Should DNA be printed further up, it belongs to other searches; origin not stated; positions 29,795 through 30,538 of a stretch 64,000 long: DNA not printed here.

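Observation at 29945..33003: HdrC-HdrB-MvhD without HdrA, preceded by a DUF4405 cytochrome-b-like membrane protein: a possible membrane-anchored HdrDE analogue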

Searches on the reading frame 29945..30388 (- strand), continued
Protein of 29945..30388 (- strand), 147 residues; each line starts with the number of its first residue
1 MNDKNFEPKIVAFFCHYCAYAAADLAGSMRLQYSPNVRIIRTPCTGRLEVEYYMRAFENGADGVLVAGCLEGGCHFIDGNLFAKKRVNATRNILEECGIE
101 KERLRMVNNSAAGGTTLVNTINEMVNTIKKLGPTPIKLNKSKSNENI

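Call 44: list_cluster_members(proteins=[P0129, P0131, P0143, P0155, P0241, P0121, P0220, P0228])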
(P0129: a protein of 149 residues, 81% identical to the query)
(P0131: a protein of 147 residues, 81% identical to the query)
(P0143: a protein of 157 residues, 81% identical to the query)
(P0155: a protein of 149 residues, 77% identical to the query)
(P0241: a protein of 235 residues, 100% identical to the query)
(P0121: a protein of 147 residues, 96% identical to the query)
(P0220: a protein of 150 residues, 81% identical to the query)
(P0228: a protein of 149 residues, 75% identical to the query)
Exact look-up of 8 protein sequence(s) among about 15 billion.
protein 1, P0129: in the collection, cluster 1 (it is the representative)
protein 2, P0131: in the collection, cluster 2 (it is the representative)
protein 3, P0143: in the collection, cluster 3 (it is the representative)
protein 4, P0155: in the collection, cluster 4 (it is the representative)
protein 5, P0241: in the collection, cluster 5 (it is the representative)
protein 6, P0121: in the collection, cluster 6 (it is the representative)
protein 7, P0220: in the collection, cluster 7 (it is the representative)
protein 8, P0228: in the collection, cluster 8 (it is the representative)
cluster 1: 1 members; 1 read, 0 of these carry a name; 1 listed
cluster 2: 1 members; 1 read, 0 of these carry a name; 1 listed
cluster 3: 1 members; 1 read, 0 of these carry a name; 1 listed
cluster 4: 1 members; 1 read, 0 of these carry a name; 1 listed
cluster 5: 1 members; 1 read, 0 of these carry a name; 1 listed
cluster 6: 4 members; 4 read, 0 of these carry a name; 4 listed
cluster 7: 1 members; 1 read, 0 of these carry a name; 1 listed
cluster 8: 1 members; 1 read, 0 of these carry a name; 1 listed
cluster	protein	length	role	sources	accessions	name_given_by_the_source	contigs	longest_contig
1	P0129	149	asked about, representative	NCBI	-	-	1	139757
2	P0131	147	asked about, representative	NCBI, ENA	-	-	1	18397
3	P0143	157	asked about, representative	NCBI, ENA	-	-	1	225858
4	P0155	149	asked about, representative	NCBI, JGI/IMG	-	-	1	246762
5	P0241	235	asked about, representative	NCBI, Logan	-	-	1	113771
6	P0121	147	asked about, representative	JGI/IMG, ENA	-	-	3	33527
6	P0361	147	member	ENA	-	-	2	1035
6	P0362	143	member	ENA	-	-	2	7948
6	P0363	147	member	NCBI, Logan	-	-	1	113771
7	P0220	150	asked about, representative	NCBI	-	-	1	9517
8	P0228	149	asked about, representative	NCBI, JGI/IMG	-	-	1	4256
